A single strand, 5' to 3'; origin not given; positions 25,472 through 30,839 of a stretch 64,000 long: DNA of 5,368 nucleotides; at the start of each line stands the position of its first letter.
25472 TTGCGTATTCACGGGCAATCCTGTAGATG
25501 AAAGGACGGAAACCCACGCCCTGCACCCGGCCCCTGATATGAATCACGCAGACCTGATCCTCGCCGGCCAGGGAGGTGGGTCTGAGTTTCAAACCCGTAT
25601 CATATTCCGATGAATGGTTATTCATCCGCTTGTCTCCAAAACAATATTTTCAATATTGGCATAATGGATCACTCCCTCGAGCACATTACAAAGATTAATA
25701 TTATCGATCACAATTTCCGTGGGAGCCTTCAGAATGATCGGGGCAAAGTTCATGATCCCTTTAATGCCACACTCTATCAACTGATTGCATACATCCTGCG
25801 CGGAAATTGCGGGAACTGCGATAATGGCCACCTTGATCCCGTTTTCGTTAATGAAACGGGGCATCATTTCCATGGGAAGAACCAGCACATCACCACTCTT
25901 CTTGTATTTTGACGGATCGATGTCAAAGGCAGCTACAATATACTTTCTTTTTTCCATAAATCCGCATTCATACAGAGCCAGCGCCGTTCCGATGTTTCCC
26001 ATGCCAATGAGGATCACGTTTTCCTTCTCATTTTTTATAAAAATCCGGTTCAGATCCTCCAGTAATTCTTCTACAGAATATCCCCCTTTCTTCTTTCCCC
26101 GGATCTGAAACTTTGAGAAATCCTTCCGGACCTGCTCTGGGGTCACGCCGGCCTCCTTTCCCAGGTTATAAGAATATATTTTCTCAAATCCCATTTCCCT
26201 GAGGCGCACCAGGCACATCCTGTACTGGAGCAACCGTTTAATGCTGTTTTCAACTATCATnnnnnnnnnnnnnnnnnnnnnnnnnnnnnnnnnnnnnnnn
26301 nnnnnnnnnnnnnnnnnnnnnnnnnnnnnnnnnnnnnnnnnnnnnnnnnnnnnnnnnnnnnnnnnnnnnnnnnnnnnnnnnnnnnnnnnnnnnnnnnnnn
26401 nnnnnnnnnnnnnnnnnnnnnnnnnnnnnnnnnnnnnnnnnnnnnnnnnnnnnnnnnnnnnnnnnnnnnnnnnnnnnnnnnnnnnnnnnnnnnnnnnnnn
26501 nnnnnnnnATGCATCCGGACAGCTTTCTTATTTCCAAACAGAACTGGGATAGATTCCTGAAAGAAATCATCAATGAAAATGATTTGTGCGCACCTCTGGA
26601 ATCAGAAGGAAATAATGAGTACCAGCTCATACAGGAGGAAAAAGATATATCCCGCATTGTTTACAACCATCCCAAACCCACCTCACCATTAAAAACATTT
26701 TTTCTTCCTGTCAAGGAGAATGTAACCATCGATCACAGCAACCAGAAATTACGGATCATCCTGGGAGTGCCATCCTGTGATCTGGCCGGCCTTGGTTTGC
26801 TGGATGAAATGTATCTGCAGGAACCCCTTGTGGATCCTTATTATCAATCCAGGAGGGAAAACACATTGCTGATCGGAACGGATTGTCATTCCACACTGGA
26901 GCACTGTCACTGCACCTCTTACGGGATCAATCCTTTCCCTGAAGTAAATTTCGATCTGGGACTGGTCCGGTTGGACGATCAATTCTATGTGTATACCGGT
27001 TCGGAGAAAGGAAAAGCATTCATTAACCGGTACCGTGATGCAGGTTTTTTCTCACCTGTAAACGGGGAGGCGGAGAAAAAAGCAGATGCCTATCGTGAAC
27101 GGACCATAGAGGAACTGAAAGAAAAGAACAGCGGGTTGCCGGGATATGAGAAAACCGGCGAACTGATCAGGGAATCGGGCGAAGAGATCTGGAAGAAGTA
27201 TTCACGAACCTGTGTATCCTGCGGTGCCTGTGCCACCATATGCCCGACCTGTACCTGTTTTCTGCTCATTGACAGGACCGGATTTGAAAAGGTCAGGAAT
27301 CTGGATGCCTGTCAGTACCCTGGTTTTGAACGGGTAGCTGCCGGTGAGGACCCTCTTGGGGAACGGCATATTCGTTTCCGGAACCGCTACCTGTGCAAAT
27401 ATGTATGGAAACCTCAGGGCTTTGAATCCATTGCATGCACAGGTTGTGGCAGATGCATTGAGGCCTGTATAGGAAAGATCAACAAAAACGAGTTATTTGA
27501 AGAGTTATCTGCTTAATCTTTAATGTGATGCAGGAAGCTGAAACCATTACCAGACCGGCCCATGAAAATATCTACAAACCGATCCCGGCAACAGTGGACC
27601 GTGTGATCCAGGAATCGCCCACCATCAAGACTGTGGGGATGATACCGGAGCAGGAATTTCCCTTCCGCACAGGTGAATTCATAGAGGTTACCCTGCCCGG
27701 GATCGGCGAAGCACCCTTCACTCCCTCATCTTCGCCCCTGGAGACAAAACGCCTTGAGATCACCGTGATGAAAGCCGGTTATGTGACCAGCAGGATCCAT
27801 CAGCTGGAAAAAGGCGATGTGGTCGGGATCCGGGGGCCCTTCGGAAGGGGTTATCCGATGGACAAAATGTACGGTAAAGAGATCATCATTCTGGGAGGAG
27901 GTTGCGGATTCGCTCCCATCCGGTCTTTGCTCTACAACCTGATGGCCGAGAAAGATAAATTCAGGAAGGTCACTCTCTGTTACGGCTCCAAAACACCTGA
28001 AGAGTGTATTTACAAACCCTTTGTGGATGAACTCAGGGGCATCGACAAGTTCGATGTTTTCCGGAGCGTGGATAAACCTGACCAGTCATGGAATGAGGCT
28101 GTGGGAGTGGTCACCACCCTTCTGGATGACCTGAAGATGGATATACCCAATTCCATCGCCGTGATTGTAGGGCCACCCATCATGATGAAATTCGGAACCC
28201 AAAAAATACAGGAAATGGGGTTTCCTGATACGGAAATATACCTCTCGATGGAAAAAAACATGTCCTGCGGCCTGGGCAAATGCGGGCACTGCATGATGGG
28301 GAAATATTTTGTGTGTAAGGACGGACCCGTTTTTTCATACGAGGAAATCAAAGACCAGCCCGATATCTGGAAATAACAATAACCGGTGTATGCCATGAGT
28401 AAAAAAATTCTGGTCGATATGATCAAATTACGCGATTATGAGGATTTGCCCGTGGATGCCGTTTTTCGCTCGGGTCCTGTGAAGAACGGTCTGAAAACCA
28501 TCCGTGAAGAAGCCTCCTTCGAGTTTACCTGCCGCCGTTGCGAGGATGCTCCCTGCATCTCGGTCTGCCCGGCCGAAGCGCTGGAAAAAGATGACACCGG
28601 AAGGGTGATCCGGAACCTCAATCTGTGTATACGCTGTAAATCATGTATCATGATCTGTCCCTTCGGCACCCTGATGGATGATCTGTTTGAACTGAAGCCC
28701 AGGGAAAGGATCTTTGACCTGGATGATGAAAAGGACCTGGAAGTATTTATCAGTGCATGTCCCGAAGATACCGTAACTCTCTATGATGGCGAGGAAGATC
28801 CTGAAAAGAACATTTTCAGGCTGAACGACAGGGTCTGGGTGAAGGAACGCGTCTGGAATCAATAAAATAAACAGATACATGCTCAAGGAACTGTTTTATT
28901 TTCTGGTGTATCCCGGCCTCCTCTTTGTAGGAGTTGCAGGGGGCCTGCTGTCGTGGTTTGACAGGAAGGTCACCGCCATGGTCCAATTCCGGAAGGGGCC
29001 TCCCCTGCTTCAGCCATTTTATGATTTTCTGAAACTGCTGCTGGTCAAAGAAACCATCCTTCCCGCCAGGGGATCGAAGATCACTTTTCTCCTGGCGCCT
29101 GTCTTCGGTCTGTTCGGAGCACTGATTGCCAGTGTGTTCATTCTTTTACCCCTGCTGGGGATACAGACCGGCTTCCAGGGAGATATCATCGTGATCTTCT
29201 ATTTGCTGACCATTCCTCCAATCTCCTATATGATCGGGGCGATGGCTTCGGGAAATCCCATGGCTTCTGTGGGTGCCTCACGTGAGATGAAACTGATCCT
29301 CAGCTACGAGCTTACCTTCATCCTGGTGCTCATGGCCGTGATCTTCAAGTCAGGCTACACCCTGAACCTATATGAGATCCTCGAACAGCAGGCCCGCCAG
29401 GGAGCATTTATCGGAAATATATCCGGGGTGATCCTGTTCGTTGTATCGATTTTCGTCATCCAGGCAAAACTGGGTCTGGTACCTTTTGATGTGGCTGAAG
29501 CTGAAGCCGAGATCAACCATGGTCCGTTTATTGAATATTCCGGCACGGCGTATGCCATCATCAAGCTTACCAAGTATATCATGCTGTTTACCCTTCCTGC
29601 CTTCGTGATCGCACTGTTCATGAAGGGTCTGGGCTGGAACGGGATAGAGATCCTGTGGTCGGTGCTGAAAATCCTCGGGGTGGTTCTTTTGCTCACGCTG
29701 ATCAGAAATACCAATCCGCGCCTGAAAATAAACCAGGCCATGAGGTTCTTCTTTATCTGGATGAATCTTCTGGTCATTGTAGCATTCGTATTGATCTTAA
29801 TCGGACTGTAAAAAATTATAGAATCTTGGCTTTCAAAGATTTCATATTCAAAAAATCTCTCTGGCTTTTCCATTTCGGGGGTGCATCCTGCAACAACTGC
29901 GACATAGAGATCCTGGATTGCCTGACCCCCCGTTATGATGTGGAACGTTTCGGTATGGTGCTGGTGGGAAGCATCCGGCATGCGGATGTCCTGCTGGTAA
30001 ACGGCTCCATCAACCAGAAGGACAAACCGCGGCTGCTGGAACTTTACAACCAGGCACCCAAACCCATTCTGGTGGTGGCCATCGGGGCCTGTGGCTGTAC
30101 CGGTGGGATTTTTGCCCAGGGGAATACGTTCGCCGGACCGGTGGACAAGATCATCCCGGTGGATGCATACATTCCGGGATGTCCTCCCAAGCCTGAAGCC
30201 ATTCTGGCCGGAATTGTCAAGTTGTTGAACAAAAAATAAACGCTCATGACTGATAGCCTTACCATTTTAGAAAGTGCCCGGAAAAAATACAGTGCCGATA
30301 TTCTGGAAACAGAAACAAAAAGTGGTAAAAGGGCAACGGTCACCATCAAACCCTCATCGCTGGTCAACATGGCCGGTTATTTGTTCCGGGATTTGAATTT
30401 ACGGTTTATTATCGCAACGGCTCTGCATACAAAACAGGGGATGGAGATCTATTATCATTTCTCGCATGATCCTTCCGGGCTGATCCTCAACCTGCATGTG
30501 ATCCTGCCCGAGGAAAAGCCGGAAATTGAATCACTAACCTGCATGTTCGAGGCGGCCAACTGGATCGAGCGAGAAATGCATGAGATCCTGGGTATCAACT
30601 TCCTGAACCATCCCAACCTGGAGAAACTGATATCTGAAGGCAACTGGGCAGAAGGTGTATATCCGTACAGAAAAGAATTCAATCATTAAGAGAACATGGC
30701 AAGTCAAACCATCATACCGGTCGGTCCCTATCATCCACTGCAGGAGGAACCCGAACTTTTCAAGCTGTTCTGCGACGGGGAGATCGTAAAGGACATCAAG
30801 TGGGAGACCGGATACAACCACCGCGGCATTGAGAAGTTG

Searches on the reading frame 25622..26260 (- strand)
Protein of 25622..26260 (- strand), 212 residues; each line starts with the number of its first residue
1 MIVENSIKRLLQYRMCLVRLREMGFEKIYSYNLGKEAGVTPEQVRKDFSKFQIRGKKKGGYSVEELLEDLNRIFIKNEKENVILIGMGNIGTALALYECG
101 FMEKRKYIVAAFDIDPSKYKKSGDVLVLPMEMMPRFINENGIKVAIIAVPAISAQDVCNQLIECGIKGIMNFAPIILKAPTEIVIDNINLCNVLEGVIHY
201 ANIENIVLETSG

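Call 6: search_protein_families(library=pfam, proteins=[window:25622-26260:-])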
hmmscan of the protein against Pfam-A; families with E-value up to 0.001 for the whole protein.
window:25622-26260:- (212 aa): 2 families
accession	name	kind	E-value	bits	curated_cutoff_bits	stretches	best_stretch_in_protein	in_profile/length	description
PF02629.25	CoA_binding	-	4e-17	63.2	22.3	1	77-174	1-96/97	CoA binding domain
PF06971.19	Put_DNA-bind_N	-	1.3e-11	44.8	27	1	4-49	4-49/49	Putative DNA-binding protein N-terminus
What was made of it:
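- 25622..26260 (-): rex, encoding the redox-sensing transcriptional repressor (212 aa). It is the first gene of the rex-hyp operon. Pfam Put_DNA-bind_N plus CoA_binding (call 6).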

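Call 27: search_solved_structures(query=window:25622-26260:-, show_alignments=3)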
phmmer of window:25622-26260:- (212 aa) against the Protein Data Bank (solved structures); distinct sequences matched with E-value up to 0.001: 8.
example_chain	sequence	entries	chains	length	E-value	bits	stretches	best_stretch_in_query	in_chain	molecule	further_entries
5zz5_A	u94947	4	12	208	5.5e-34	120.9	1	7-191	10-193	Redox-sensing transcriptional repressor Rex | Redox-sensing transcriptional repressor Rex 1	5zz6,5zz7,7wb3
3wg9_A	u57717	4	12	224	1.4e-31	113.1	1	7-206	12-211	Redox-sensing transcriptional repressor rex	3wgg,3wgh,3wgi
3ikv_A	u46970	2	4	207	4.9e-30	108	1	3-191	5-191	Redox-sensing transcriptional repressor rex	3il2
3ikt_A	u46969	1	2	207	6.7e-30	107.6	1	3-191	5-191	Redox-sensing transcriptional repressor rex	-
1xcb_A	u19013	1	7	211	7.1e-30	107.5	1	3-191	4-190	Redox-sensing transcriptional repressor rex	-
2dt5_A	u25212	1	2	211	1.9e-29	106.1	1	3-191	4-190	AT-rich DNA-binding protein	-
2vt2_A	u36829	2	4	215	6.2e-29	104.4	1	5-204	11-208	REDOX-SENSING TRANSCRIPTIONAL REPRESSOR REX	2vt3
3keo_A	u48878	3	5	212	1.1e-26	97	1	6-202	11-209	Redox-sensing transcriptional repressor rex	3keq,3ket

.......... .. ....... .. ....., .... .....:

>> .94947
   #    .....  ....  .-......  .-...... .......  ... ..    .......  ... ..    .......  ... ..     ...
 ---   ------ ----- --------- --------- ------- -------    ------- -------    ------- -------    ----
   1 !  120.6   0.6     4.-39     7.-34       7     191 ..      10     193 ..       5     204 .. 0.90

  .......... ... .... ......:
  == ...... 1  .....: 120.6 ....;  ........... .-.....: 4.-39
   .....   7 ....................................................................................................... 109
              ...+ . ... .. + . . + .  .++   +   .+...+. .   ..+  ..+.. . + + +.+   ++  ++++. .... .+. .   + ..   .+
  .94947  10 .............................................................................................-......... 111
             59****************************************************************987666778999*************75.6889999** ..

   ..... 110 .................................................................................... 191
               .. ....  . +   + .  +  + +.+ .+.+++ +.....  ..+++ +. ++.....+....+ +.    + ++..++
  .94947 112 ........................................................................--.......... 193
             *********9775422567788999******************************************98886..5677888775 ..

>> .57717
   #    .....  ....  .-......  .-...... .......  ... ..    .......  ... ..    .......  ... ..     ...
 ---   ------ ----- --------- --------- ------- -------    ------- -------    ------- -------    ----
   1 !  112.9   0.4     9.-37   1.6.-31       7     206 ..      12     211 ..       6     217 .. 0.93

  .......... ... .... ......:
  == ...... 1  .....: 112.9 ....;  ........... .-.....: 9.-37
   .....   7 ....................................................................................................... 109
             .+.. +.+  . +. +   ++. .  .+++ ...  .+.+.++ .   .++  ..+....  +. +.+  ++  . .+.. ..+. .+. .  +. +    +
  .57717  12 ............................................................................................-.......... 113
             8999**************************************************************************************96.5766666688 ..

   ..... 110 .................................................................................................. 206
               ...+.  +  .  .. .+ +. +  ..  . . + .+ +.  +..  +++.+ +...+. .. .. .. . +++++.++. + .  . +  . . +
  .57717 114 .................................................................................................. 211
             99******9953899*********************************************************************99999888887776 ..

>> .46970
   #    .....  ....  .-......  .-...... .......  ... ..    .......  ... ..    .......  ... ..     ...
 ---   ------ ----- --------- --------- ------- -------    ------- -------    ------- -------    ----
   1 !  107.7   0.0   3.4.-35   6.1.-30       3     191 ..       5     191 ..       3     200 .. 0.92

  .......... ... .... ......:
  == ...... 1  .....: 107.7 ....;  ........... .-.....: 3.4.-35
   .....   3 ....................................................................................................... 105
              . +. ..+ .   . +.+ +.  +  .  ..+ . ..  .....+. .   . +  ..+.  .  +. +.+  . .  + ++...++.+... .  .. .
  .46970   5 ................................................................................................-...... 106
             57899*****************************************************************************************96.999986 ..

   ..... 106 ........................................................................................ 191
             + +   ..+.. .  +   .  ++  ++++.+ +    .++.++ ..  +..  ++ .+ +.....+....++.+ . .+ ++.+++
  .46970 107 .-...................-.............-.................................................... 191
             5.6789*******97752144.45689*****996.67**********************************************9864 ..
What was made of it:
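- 25622..26260 (-): Matches PDB Rex structures 5zz5, 3wg9 and 3ikt at E from 5e-34 to 7e-30, with QVRKD, GxGxxG and NFAP conserved (call 27).
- On Rex operator / Rex regulon: Alignment to Rex structures shows QVRKD, GxGxxG, the fD.DP acidic residue and NFAP conserved (call 27).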

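Call 28: search_protein_families(library=ncbifam, proteins=[window:25622-26260:-])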
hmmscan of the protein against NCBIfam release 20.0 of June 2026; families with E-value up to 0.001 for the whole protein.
window:25622-26260:- (212 aa): 9 families
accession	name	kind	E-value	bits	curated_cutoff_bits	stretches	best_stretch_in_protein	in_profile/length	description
NF003996.0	PRK05472.2-5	equivalog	2.6e-61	207.1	138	1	2-202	2-200/209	redox-sensing transcriptional repressor Rex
NF003995.0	PRK05472.2-4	subfamily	2.4e-55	187.4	126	1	2-202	6-206/213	redox-sensing transcriptional repressor Rex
NF003994.0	PRK05472.2-3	equivalog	2.5e-46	157.7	130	1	3-194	10-201/217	redox-sensing transcriptional repressor Rex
NF003993.0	PRK05472.2-2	equivalog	6.1e-46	156.6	217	1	2-203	6-207/212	redox-sensing transcriptional repressor Rex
NF003989.0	PRK05472.1-3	equivalog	3.5e-44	151.2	177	1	3-202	9-208/215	redox-sensing transcriptional repressor Rex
NF003990.0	PRK05472.1-4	equivalog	3.4e-43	147.7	233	1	5-196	10-201/214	redox-sensing transcriptional repressor Rex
NF003992.0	PRK05472.2-1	equivalog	5.6e-42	143.6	226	1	2-192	21-211/249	redox-sensing transcriptional repressor Rex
NF003988.0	PRK05472.1-1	equivalog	3.5e-34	118.6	321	1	4-203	9-210/214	redox-sensing transcriptional repressor Rex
NF003991.0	PRK05472.1-5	equivalog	1e-29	104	198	1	5-200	10-205/211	redox-sensing transcriptional repressor Rex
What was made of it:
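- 25622..26260 (-): NCBIfam Rex equivalog at 207 bits against a cutoff of 138 (call 28).
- On Rex operator / Rex regulon: 25622-26260 passes NCBIfam NF003996 at 207 bits against a cutoff of 138 (call 28).
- Protein: Rex equivalog and structural homologues, with conserved functional motifs (calls 27, 28).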

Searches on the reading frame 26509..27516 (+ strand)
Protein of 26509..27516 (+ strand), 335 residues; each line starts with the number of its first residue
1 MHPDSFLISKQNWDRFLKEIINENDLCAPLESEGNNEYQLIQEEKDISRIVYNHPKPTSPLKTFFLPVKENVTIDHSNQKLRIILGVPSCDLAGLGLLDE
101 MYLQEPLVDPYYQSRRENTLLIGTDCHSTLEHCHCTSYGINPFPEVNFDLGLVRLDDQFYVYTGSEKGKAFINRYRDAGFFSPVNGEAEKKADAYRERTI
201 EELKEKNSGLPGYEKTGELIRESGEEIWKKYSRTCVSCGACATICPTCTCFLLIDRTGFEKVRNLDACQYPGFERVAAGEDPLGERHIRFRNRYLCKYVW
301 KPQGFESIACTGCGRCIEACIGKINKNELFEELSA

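Call 6: search_protein_families(library=pfam, proteins=[window:26509-27516:+])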
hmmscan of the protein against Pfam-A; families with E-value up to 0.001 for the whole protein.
window:26509-27516:+ (335 aa): 7 families
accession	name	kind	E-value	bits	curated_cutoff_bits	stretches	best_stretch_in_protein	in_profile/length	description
PF17179.9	Fer4_22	-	2.6e-21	76.7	27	1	234-324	1-95/95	4Fe-4S dicluster domain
PF12838.12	Fer4_7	-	1.8e-07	32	27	1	221-247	24-50/52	4Fe-4S dicluster domain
PF13187.11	Fer4_9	-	2.5e-06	27.9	27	0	226-247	24-49/52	4Fe-4S dicluster domain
PF13183.11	Fer4_8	-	3.3e-06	28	27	0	209-247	46-66/68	4Fe-4S dicluster domain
PF12797.12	Fer4_2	-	2.2e-05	24.5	24.5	0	233-247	8-22/22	4Fe-4S binding domain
PF00037.32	Fer4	-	4.1e-05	23.7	21.1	0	234-247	7-20/24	4Fe-4S binding domain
PF14697.11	Fer4_21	-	0.00019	22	35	0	218-250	24-56/59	4Fe-4S dicluster domain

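Call 28: search_protein_families(library=ncbifam, proteins=[window:26509-27516:+])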
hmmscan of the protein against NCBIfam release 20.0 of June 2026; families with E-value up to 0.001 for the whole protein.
window:26509-27516:+ (335 aa): 5 families
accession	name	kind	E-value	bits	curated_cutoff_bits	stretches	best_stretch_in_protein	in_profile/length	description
NF040829.1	sulfhyd_ShyB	equivalog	5e-50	170.4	690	1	9-333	7-329/334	NAD(P)-dependent hydrogenase/sulfhydrogenase 2 subunit beta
NF040833.1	sulfhyd_HydB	equivalog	6.8e-36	123.9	750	1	9-325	7-327/367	NADPH-dependent hydrogenase/sulfhydrogenase 1 subunit beta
TIGR02910.1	sulfite_red_A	equivalog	4.4e-34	118.2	323.15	1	62-330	71-323/334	anaerobic sulfite reductase subunit AsrA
NF005745.0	PRK07569.1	equivalog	0.00016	21.1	333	0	228-251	186-208/238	bidirectional hydrogenase complex protein HoxU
TIGR02936.1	fdxN_nitrog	equivalog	0.00099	19.2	80.55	0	229-247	61-84/91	ferredoxin III, nif-specific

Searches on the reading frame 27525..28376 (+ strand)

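Call 6: search_protein_families(library=pfam, proteins=[window:27525-28376:+])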
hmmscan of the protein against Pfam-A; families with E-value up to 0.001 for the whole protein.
window:27525-28376:+ (283 aa): 3 families
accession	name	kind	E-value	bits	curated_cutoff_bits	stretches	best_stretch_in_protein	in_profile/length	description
PF00175.26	NAD_binding_1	-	1.4e-13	51.9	22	1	123-223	2-106/109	Oxidoreductase NAD-binding domain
PF10418.14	DHODB_Fe-S_bind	-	2.3e-10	40.5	23.9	1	243-275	1-40/41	Iron-sulfur cluster binding domain of dihydroorotate dehydrogenase B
PF00970.30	FAD_binding_6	-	6.3e-05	23.7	21.1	1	41-108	24-96/99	Oxidoreductase FAD-binding domain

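Call 28: search_protein_families(library=ncbifam, proteins=[window:27525-28376:+])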
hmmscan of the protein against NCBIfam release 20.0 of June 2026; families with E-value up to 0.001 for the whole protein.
window:27525-28376:+ (283 aa): 25 families
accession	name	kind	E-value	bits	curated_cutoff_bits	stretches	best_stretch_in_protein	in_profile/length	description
NF006220.0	PRK08345.1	subfamily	6.3e-63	212.8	395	1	42-275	38-287/294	cytochrome-c3 hydrogenase subunit gamma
TIGR02911.1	sulfite_red_B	equivalog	1.5e-58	198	288.6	1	16-276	2-257/261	anaerobic sulfite reductase subunit AsrB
NF040830.1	sulfhyd_ShyC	equivalog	3.2e-52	177.5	600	1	40-274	32-280/288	NAD(P)-dependent hydrogenase/sulfhydrogenase 2 subunit gamma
NF040835.1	sulfhyd_HydG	equivalog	2.3e-46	158.4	650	1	44-280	47-289/292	NADPH-dependent hydrogenase/sulfhydrogenase 1 subunit gamma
NF000796.0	PRK00054.1-1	equivalog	5.6e-45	153.6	224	1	19-277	3-237/254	dihydroorotate dehydrogenase electron transfer subunit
NF000798.0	PRK00054.1-3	equivalog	2e-23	83.3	219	1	73-275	58-242/244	dihydroorotate dehydrogenase electron transfer subunit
NF000799.0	PRK00054.1-4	equivalog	1.1e-19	70.6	314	1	76-275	66-256/258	dihydroorotate dehydrogenase electron transfer subunit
NF004862.0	PRK06222.1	subfamily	1.6e-19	70.5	220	1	48-274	29-247/281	sulfide/dihydroorotate dehydrogenase-like FAD/NAD-binding protein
NF009414.0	PRK12778.1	equivalog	1.8e-19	69.5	1103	1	48-275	29-248/752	bifunctional dihydroorotate dehydrogenase B NAD binding subunit/NADPH-dependent glutamate synthase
TIGR01941.1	nqrF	equivalog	3.1e-17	62.6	295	1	81-240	236-400/405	NADH:ubiquinone reductase (Na(+)-transporting) subunit F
NF000797.0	PRK00054.1-2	equivalog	8.4e-17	61.3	270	1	49-272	44-262/267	dihydroorotate dehydrogenase electron transfer subunit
NF045803.1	MethMoxFADbindMmoC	equivalog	1.1e-16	60.6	500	1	42-240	135-337/343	aromatic/alkene monooxygenase hydroxylase FAD-binding subunit MmoC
NF005963.0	PRK08051.1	equivalog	3e-16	59.4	230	1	20-232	4-219/233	NAD(P)H-flavin reductase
NF040810.1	BenC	equivalog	6.1e-15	55.2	430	1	22-239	107-326/333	benzoate 1,2-dioxygenase electron transfer component BenC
NF007964.0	PRK10684.1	equivalog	3.8e-12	45.8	383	1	23-239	13-233/333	NADH oxidoreductase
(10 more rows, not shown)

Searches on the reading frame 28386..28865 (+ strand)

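Call 6: search_protein_families(library=pfam, proteins=[window:28386-28865:+])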
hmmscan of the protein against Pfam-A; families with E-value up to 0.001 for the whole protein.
window:28386-28865:+ (159 aa): 10 families
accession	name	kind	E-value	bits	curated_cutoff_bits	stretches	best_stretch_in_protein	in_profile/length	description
PF13484.11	Fer4_16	-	5.5e-08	33.9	30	1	81-116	2-37/66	4Fe-4S double cluster binding domain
PF13247.11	Fer4_11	-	1.7e-07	31.8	26.2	1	48-98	9-61/100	4Fe-4S dicluster domain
PF13187.11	Fer4_9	-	6.9e-07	29.6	27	1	49-93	2-49/52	4Fe-4S dicluster domain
PF13237.11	Fer4_10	-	1.2e-06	28.8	25.5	2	48-92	8-53/53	4Fe-4S dicluster domain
PF12838.12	Fer4_7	-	2.9e-06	28.1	27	1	48-94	1-51/52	4Fe-4S dicluster domain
PF12837.12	Fer4_6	-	6.3e-06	26.3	25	1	77-94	5-22/24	4Fe-4S binding domain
PF00037.32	Fer4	-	6.8e-06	26.1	21.1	1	76-95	3-22/24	4Fe-4S binding domain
PF25160.1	LdpA_Fe-S-bd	-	2.1e-05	24.6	27.6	1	55-96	7-43/49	LdpA Fe-S cluster-binding domain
PF12797.12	Fer4_2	-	0.00027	21.1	24.5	1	73-93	2-22/22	4Fe-4S binding domain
PF12800.12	Fer4_4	-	0.00031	21.3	24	1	79-94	2-17/17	4Fe-4S binding domain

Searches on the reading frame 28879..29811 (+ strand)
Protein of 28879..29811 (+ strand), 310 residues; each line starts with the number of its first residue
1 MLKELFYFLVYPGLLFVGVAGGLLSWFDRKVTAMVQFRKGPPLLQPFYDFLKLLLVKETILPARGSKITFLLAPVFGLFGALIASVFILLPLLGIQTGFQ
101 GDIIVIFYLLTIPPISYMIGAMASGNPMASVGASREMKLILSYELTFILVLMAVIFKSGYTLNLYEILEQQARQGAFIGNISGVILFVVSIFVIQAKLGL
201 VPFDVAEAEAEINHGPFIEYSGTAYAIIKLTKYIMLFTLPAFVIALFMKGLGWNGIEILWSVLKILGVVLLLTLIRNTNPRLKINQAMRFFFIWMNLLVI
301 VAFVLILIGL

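Call 6: search_protein_families(library=pfam, proteins=[window:28879-29811:+])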
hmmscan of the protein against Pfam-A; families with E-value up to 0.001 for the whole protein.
window:28879-29811:+ (310 aa): 1 family
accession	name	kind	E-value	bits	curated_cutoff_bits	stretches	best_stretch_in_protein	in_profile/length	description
PF00146.26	NADHdh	-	6e-63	213.4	27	1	16-306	9-297/298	NADH dehydrogenase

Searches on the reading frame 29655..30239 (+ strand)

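Call 7: search_protein_families(library=pfam, proteins=[window:29655-30239:+])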
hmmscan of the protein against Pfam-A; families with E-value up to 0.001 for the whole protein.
window:29655-30239:+ (194 aa): 1 family
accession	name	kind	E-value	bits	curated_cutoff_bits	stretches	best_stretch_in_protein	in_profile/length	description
PF01058.29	Oxidored_q6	-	3.7e-32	111.2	27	1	79-190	1-128/128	NADH ubiquinone oxidoreductase, 20 Kd subunit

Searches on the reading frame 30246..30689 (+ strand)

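Call 7: search_protein_families(library=pfam, proteins=[window:30246-30689:+])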
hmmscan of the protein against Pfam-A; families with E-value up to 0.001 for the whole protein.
window:30246-30689:+ (147 aa): 1 family
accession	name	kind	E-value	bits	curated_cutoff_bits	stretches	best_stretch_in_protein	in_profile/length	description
PF00329.25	Complex1_30kDa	-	5.2e-22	79.2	22.5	1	32-146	1-119/124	Respiratory-chain NADH dehydrogenase, 30 Kd subunit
